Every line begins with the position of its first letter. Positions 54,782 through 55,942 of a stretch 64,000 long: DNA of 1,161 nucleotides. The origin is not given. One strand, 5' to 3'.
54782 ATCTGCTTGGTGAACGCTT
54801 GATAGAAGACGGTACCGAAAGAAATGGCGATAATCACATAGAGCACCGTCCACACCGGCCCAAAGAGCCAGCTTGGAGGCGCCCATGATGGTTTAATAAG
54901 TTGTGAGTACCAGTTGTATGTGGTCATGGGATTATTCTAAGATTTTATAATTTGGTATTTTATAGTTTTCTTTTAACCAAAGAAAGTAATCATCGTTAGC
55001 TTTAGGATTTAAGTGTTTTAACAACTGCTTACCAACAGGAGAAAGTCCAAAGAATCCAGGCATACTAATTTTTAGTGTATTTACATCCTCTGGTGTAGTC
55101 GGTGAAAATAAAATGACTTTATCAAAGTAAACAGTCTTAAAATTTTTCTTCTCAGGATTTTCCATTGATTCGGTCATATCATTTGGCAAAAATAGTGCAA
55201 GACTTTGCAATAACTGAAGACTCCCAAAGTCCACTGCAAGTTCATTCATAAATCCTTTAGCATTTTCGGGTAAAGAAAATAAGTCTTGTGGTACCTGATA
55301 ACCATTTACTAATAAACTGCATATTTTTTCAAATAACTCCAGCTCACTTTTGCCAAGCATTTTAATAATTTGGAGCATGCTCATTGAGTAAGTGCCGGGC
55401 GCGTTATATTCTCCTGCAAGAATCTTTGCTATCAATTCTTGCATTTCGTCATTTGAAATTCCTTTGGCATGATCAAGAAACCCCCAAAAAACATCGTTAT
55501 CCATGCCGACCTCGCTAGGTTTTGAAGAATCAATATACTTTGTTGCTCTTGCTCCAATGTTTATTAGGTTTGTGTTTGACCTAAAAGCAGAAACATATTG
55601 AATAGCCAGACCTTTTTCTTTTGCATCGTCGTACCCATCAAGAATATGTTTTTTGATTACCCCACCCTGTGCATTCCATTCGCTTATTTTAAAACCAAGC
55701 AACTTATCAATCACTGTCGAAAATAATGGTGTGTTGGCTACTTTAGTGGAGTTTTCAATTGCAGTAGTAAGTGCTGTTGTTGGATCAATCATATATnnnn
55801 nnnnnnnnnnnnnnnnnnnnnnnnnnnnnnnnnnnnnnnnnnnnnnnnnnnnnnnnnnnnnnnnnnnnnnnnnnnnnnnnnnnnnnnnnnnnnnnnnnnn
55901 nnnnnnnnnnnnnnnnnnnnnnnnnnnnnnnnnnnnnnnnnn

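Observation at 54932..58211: AT-rich island encoding an MmeI-like Type IIG restriction-modification enzyme plus a co-transcribed unknown partner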

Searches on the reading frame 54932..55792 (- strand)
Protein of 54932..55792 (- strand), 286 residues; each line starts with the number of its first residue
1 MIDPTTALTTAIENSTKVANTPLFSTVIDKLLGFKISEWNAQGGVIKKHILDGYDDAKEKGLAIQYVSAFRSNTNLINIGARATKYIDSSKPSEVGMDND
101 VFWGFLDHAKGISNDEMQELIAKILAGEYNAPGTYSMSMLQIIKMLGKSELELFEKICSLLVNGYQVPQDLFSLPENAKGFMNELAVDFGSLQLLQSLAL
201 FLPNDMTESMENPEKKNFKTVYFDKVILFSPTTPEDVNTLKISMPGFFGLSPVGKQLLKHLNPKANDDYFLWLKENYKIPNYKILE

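Call 3: search_protein_families(library=pfam, proteins=[window:54932-55792:-], max_evalue=1)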
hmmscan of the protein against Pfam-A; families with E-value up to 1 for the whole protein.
window:54932-55792:- (286 aa): 2 families
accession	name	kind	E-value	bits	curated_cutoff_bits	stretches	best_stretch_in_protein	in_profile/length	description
PF10987.13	DUF2806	-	2.6e-21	76.9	24.5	1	72-271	14-218/221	Protein of unknown function (DUF2806)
PF12181.14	MogR_DNAbind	-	0.11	12.9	25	1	129-165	78-114/151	DNA binding domain of the motility gene repressor (MogR)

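Call 4: search_protein_families(library=padloc, proteins=[window:54932-55792:-], max_evalue=1)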
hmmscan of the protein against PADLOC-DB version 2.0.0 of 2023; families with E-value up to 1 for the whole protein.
window:54932-55792:- (286 aa): 0 families

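Call 5: search_protein_families(library=ncbifam, proteins=[window:54932-55792:-], max_evalue=1)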
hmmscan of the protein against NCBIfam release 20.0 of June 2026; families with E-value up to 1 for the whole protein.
window:54932-55792:- (286 aa): 1 family
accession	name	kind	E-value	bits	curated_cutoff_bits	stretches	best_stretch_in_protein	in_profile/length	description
TIGR03899.1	TIGR03899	hypoth_equivalog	1e-18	67.8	155.65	1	69-275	31-242/250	TIGR03899 family protein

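Call 7: search_protein_families(library=phrogs, proteins=[window:54932-55792:-], max_evalue=1)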
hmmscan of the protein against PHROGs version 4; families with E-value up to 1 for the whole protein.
window:54932-55792:- (286 aa): 0 families

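Call 33: find_homologous_proteins(query=window:54932-55792:-, max_evalue=0.001)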
Query window:54932-55792:- (286 aa): 297 proteins with E <= 0.001 among 998 candidates; the best 120 are listed.
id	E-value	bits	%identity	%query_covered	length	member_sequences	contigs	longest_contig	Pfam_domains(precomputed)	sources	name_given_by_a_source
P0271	1.0e-186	637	100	100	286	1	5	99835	PF10987.14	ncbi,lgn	-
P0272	5.2e-176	602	94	100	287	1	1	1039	PF10987.14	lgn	-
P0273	3.8e-175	599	93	100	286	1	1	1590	PF10987.14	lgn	-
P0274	6.9e-174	595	92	100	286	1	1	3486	PF10987.14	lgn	-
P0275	1.8e-171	587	91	100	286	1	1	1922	PF10987.14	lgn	-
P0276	1.3e-167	574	89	100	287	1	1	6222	PF10987.14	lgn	-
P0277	2.2e-167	574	88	100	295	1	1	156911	PF10987.14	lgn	-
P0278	1.8e-165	567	87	100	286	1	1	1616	PF10987.14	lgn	-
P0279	5.0e-163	559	89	100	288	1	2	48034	PF10987.14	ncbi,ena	-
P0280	1.0e-161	555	86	100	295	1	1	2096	PF10987.14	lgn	-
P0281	2.0e-155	534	84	100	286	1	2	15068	PF10987.14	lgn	-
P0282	1.2e-154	532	83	100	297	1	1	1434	PF10987.14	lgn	-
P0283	1.1e-150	519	80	100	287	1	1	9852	PF10987.14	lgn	-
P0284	4.4e-148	510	79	98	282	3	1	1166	PF10987.14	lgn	-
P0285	7.6e-148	509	79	100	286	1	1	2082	PF10987.14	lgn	-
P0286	2.9e-146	504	80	99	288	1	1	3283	PF10987.14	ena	-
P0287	6.7e-139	480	72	100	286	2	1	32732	PF10987.14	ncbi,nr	ncbi:DUF2806 domain-containing protein [Patescibacteria group bacterium]|nr:DUF2806 domain-containin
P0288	1.0e-132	460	70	99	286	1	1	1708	PF10987.14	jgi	jgi:hypothetical protein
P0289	1.1e-132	460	70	99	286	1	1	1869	PF10987.14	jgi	jgi:hypothetical protein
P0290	1.0e-131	457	70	100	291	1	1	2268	PF10987.14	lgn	-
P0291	3.3e-129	448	68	99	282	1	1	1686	PF10987.14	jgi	jgi:hypothetical protein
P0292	4.8e-129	448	67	100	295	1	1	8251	PF10987.14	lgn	-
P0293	7.9e-128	444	68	99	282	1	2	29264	PF10987.14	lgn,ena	-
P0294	8.9e-128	444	70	100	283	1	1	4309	PF10987.14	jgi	jgi:hypothetical protein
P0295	4.9e-127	441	70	100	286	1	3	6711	PF10987.14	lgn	-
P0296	2.3e-126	439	68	100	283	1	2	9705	PF10987.14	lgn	-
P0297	8.1e-126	437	69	100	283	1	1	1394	PF10987.14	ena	-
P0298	8.1e-126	437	67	100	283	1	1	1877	PF10987.14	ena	-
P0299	5.2e-125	435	67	100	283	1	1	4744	PF10987.14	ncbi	-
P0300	1.6e-124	433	69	100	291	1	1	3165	PF10987.14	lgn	-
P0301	4.8e-124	431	66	99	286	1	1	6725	PF10987.14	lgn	-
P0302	1.5e-123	430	69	100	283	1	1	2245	PF10987.14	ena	-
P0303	5.1e-123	428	67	99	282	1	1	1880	PF10987.14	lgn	-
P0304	2.4e-122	426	67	100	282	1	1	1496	PF10987.14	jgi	jgi:hypothetical protein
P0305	4.2e-122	425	67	100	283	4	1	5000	PF10987.14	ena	-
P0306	7.5e-122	424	67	99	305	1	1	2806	PF10987.14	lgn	-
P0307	1.8e-120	420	66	100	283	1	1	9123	PF10987.14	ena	-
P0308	2.6e-120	419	66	100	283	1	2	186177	PF10987.14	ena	-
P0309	4.8e-118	412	66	100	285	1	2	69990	PF10987.14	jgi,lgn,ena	jgi:hypothetical protein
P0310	4.3e-117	409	66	100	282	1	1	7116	PF10987.14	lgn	-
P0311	2.1e-116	406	65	99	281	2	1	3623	PF10987.14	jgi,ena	jgi:hypothetical protein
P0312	2.5e-116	406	65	100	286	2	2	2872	PF10987.14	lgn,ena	-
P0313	4.5e-116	405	64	100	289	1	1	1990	PF10987.14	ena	-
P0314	8.0e-116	404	64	99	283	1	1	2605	PF10987.14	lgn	-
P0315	8.4e-116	404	64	100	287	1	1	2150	PF10987.14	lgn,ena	-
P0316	1.5e-115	403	65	99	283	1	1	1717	PF10987.14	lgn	-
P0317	2.0e-115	403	65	99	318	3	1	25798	PF10987.14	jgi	-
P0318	4.3e-115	402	65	99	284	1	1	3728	PF10987.14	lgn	-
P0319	5.0e-115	402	60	100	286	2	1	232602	PF10987.14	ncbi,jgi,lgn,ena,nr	ncbi:MAG TPA: DUF2806 domain-containing protein [Candidatus Paceibacterota bacterium]|nr:DUF2806 dom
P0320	3.2e-113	396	62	100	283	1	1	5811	PF10987.14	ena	-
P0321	3.8e-113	396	61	100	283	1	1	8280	PF10987.14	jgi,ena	-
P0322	6.4e-113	395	83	73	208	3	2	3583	PF10987.14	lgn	-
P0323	6.6e-113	395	63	99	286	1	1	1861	PF10987.14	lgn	-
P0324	3.1e-112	393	62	100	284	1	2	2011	PF10987.14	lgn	-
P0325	3.3e-111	389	61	100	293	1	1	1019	PF10987.14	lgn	-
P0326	3.7e-111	389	64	99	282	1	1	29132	PF10987.14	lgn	-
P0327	5.0e-111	389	60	100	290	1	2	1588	PF10987.14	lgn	-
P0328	2.3e-109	383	60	100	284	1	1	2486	PF10987.14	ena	-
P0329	7.9e-109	381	59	100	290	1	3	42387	PF10987.14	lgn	-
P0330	2.5e-108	380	60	100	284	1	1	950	PF10987.14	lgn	-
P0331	1.2e-107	378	60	100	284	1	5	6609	PF10987.14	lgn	-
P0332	2.5e-107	377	57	100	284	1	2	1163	PF10987.14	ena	-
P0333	2.9e-107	376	61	100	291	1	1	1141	PF10987.14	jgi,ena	-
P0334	5.6e-107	375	59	99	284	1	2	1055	PF10987.14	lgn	-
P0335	1.1e-106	374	60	100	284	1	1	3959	PF10987.14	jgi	jgi:hypothetical protein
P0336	1.3e-106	374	60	100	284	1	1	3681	PF10987.14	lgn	-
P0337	1.3e-106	374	60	99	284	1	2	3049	PF10987.14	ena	-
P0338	1.7e-106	374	58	100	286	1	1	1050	PF10987.14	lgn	-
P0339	3.0e-106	373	59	100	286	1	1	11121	PF10987.14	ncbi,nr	ncbi:DUF2806 domain-containing protein [Candidatus Gracilibacteria bacterium]|nr:DUF2806 domain-cont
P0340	3.9e-106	373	63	100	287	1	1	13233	PF10987.14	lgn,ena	-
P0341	5.7e-106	372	59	100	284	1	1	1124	PF10987.14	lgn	-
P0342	9.6e-106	371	59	100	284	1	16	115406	PF10987.14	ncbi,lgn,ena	-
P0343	1.4e-105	371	58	100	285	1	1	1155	PF10987.14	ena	-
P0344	2.1e-105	370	58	100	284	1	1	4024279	PF10987.14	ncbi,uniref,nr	ncbi:hypothetical protein BTO06_00390 [Tenacibaculum sp. SZ-18]|uniref:DUF2806 domain-containing pro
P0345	2.5e-105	370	58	100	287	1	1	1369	PF10987.14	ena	-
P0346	2.9e-105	370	58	100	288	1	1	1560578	PF10987.14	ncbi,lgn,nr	ncbi:DUF2806 domain-containing protein [Candidatus Peregrinibacteria bacterium]|nr:MAG: DUF2806 doma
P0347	6.0e-105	369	59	100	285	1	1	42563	PF10987.14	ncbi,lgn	ncbi:MAG: DUF2806 domain-containing protein [bacterium]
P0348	7.0e-105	369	58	100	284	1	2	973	PF10987.14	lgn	-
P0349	8.7e-105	368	58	100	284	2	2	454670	PF10987.14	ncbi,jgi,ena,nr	ncbi:MAG: DUF2806 domain-containing protein [Bacteroidetes bacterium]|nr:DUF2806 domain-containing p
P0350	1.1e-104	368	60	100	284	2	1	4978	PF10987.14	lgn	-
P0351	1.3e-104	368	57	100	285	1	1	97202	PF10987.14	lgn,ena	-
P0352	1.3e-104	368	59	95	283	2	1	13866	PF10987.14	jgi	jgi:hypothetical protein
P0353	2.2e-104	367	59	99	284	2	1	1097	PF10987.14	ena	-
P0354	3.6e-104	366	58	99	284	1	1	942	PF10987.14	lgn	-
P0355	4.2e-104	366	60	100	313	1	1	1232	PF10987.14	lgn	-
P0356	4.2e-104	366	57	100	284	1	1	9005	PF10987.14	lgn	-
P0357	4.6e-104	366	59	100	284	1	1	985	PF10987.14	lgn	-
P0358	6.3e-104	365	58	99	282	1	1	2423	PF10987.14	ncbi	-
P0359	7.3e-104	365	57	100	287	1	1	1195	PF10987.14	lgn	-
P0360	8.8e-104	365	59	100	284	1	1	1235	PF10987.14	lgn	-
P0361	1.1e-103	365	58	100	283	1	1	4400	PF10987.14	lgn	-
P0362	1.5e-103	364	78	76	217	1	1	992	PF10987.14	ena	-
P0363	1.7e-103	364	58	100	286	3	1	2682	PF10987.14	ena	-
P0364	2.9e-103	363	58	100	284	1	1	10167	PF10987.14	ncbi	-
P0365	4.7e-103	363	58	98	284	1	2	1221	PF10987.14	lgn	-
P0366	6.5e-103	362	57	99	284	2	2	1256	PF10987.14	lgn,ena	-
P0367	1.0e-102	361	59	100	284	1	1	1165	PF10987.14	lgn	-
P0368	1.1e-102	361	59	100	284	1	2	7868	PF10987.14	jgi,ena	-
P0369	1.3e-102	361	58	100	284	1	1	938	PF10987.14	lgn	-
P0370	1.7e-102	361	59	100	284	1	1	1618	PF10987.14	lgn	-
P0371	1.8e-102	361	58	100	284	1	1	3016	PF10987.14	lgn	-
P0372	2.0e-102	360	78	76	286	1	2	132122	PF10987.14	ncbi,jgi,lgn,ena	-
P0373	5.0e-102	359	58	100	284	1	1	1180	PF10987.14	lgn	-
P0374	6.3e-102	359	57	100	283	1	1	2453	PF10987.14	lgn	-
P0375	7.6e-102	359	57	100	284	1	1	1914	PF10987.14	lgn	-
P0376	1.0e-101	358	57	100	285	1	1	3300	PF10987.14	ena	-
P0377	1.1e-101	358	56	100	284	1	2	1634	PF10987.14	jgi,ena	jgi:hypothetical protein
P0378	1.2e-101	358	57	100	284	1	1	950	PF10987.14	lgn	-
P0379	2.6e-101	357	57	100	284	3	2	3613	PF10987.14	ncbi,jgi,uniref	ncbi:DUF2806 domain-containing protein [Flavobacterium sp.]|jgi:hypothetical protein|uniref:DUF2806 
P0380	4.2e-101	356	57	100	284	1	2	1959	PF10987.14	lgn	-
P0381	5.8e-101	356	59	100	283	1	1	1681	PF10987.14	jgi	-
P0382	7.3e-101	355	58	100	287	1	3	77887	PF10987.14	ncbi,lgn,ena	-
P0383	1.1e-100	355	57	100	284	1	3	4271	PF10987.14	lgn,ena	-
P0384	1.2e-100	355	56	100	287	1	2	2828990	PF10987.14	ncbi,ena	-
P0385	1.3e-100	354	56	100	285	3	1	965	PF10987.14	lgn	-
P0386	1.4e-100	354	57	100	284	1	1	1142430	PF10987.14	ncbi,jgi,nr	ncbi:MAG: hypothetical protein K0R65_347 [Crocinitomicaceae bacterium]|jgi:hypothetical protein|nr:h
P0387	1.9e-100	354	57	100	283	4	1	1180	PF10987.14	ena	-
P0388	3.7e-100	353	57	100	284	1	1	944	PF10987.14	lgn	-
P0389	3.7e-100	353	57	100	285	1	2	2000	PF10987.14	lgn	-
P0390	8.3e-100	352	56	99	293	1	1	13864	PF10987.14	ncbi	-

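Call 35: find_encoding_contigs(protein=P0277, flank=5000, max_places=2)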
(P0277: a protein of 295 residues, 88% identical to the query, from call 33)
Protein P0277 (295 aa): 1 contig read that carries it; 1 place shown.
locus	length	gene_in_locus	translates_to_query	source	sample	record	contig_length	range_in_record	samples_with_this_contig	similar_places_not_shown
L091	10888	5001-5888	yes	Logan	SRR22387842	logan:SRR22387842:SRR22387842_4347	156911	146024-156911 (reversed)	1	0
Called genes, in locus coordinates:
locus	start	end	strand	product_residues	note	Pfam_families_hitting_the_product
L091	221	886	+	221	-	PF20473:MmeI_Mtase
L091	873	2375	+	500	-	PF02384:N6_Mtase (faint), PF07669:Eco57I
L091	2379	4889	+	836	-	PF10544:T5orf172 (weak), PF13455:MUG113, PF04851:ResIII (weak)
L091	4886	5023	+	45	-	-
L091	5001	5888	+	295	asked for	PF10987:DUF2806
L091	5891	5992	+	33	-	-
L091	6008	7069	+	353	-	PF14082:SduA_C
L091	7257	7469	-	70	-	-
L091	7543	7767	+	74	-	-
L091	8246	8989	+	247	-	PF12120:Arr-ms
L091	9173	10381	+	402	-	PF13175:AAA_15, PF02463:SMC_N (weak), PF13304:AAA_21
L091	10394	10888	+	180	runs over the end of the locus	PF13707:RloB (weak)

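Call 36: find_encoding_contigs(protein=P0279, flank=5000, max_places=2)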
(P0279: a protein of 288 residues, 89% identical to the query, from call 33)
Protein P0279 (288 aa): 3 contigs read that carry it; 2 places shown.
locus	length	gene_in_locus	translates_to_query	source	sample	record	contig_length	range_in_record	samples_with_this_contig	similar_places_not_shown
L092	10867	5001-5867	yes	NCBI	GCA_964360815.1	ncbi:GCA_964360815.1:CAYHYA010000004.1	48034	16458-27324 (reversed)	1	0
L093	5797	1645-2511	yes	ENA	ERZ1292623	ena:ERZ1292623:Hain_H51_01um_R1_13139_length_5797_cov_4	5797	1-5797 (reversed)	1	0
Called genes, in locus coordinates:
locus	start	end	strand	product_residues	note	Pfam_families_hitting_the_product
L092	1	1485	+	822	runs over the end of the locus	PF00004:AAA (weak), PF07724:AAA_2, PF07728:AAA_5, PF10431:ClpB_D2-small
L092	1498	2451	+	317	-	PF01520:Amidase_3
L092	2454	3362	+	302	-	-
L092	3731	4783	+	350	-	PF05496:RuvB_N, PF06068:TIP49 (faint), PF13177:DNA_pol3_delta2 (weak), PF13604:AAA_30 (faint), PF00004:AAA, PF07728:AAA_5 (faint), PF13177:DNA_pol3_delta2, PF12169:DNA_pol3_gamma3, +2 more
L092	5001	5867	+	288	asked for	PF10987:DUF2806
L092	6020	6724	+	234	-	PF13529:Peptidase_C39_2, PF12385:Peptidase_C70 (weak)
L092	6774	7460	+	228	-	PF01427:Peptidase_M15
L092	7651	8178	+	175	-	PF00929:RNase_T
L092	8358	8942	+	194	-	-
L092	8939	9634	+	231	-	PF08843:AbiEii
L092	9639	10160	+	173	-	-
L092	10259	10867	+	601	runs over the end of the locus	PF02384:N6_Mtase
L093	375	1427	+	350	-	PF05496:RuvB_N, PF06068:TIP49 (faint), PF13177:DNA_pol3_delta2 (weak), PF13604:AAA_30 (faint), PF00004:AAA, PF07728:AAA_5 (faint), PF13177:DNA_pol3_delta2, PF12169:DNA_pol3_gamma3, +2 more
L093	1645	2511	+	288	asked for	PF10987:DUF2806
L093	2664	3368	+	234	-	PF13529:Peptidase_C39_2, PF12385:Peptidase_C70 (weak)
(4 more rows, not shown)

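Call 37: find_encoding_contigs(protein=P0344, flank=5000, max_places=2)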
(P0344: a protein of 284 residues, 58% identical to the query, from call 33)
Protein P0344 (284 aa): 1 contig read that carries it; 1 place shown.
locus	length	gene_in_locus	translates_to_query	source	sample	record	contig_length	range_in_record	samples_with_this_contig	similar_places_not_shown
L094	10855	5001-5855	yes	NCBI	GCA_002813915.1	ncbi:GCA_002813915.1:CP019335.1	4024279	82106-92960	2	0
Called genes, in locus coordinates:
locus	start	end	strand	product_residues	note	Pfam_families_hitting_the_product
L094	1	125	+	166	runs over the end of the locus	-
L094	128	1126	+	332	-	-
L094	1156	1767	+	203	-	-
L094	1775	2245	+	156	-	-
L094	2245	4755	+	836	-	PF08401:ArdcN, PF18818:MPTase-PolyVal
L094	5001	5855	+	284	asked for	PF10987:DUF2806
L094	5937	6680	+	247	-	-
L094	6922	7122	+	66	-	PF13443:HTH_26, PF01381:HTH_3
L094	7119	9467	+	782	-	PF12161:HsdM_N, PF02384:N6_Mtase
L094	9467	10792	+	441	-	PF01420:Methylase_S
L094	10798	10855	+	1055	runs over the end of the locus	PF13020:NOV_C (faint)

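Call 89: find_encoding_contigs(protein=P0287, flank=6000, max_places=1)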
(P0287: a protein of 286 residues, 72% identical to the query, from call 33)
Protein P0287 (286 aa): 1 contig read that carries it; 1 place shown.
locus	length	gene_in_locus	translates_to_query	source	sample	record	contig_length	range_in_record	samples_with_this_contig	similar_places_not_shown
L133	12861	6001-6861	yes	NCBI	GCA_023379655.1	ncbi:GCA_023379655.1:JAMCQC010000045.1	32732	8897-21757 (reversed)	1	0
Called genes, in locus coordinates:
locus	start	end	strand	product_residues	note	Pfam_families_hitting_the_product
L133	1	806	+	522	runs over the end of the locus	PF07969:Amidohydro_3, PF01979:Amidohydro_1 (weak), PF07969:Amidohydro_3 (weak)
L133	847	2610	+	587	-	PF01807:Zn_ribbon_DnaG, PF08275:DNAG_N, PF01751:Toprim, PF13155:Toprim_2, PF13662:Toprim_4, PF10410:DnaB_bind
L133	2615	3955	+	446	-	PF03979:Sigma70_r1_1, PF00140:Sigma70_r1_2, PF04542:Sigma70_r2, PF04539:Sigma70_r3, PF04545:Sigma70_r4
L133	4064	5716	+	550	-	PF06068:TIP49 (faint), PF13177:DNA_pol3_delta2, PF13401:AAA_22 (faint), PF00004:AAA (faint), PF22608:DNAX_ATPase_lid (weak), PF12169:DNA_pol3_gamma3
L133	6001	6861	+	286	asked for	PF10987:DUF2806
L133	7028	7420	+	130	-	PF13376:OmdA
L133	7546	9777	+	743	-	PF00041:fn3, PF00704:Glyco_hydro_18, PF01471:PG_binding_1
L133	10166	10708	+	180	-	PF00625:Guanylate_kin (weak)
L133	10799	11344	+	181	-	PF07963:N_methyl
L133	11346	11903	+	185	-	PF07963:N_methyl (weak)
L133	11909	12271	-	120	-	-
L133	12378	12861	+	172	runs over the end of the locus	PF07963:N_methyl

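Call 90: find_encoding_contigs(protein=P0319, flank=6000, max_places=1)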
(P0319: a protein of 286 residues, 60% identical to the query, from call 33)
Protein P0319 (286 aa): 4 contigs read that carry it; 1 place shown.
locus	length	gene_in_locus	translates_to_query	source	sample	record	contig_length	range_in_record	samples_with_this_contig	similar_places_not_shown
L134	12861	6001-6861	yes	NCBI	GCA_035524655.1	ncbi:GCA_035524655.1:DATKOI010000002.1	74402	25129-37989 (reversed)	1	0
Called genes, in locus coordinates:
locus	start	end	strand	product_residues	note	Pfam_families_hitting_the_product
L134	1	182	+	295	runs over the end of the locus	PF16326:ABC_tran_CTD (weak), PF03462:PCRF, PF00472:RF-1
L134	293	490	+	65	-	-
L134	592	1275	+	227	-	PF00005:ABC_tran, PF13304:AAA_21 (weak)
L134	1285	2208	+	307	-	PF18075:FtsX_ECD, PF02687:FtsX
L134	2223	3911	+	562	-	PF06418:CTP_synth_N, PF00117:GATase, PF07722:Peptidase_C26 (weak)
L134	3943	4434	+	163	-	-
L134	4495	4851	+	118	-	-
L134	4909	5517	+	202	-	PF02525:Flavodoxin_2, PF03358:FMN_red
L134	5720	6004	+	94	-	-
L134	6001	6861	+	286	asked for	PF10987:DUF2806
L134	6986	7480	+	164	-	PF00293:NUDIX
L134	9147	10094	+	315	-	PF07291:MauE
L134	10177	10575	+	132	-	-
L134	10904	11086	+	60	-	-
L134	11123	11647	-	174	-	PF01909:NTP_transf_2, PF18765:Polbeta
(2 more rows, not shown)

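Call 91: find_encoding_contigs(protein=P0346, flank=6000, max_places=1)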
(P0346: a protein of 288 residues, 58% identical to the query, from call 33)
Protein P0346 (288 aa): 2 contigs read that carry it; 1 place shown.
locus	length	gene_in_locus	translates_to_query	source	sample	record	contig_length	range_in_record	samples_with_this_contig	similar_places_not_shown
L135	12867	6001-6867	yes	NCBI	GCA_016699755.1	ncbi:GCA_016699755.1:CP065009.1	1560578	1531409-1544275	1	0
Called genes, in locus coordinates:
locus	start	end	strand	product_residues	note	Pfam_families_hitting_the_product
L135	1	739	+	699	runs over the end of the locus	PF02629:CoA_binding, PF13380:CoA_binding_2, PF13607:Succ_CoA_lig, PF19045:Ligase_CoA_2, PF13549:ATP-grasp_5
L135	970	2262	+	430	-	PF00344:SecY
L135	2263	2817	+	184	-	PF13238:AAA_18, PF13671:AAA_33, PF00406:ADK, PF02223:Thymidylate_kin (faint), PF13207:AAA_17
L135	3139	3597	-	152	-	-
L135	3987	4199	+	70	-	PF13560:HTH_31 (weak), PF12844:HTH_19, PF01381:HTH_3, PF13443:HTH_26 (weak)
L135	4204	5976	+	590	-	PF04471:Mrr_cat, PF22722:NA-iREase1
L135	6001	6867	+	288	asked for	PF10987:DUF2806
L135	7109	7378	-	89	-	PF12762:DDE_Tnp_IS1595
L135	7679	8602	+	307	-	PF00520:Ion_trans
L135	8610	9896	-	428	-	PF01136:Peptidase_U32, PF16325:Peptidase_U32_C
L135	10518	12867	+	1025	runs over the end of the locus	PF00395:SLH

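Call 92: find_encoding_contigs(protein=P0349, flank=6000, max_places=1)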
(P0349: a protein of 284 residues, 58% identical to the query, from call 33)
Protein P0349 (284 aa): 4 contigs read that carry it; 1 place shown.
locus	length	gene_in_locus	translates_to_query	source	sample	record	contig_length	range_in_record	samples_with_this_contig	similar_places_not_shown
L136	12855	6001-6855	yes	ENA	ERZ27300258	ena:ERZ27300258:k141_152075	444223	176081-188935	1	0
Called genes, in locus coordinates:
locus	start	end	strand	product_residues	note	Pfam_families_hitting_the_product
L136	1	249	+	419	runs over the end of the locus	PF02321:OEP (faint)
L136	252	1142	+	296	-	-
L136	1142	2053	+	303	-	PF00005:ABC_tran, PF13304:AAA_21 (weak)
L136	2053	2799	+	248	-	PF00005:ABC_tran, PF13304:AAA_21 (weak)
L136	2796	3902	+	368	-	PF12679:ABC2_membrane_2, PF12698:ABC2_membrane_3, PF01061:ABC2_membrane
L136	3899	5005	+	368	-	PF12679:ABC2_membrane_2, PF12698:ABC2_membrane_3, PF01061:ABC2_membrane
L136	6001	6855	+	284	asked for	PF10987:DUF2806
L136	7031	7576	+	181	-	-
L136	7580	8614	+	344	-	-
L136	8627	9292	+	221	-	-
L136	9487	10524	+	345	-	-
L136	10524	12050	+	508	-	-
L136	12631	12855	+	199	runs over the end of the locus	-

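Call 94: search_solved_structures(query=window:54932-55792:-, max_evalue=10)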
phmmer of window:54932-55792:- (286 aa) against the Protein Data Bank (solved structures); distinct sequences matched with E-value up to 10: 3.
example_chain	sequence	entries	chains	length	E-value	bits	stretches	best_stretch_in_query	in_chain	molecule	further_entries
5o8v_A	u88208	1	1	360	0.41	13.4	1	120-188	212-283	Mitogen-activated protein kinase 14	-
8evk_A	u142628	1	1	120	0.74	12.5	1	88-162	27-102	Dihydroneopterin aldolase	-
9qq4_A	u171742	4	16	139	1.2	11.9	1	114-162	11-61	Bacterioferritin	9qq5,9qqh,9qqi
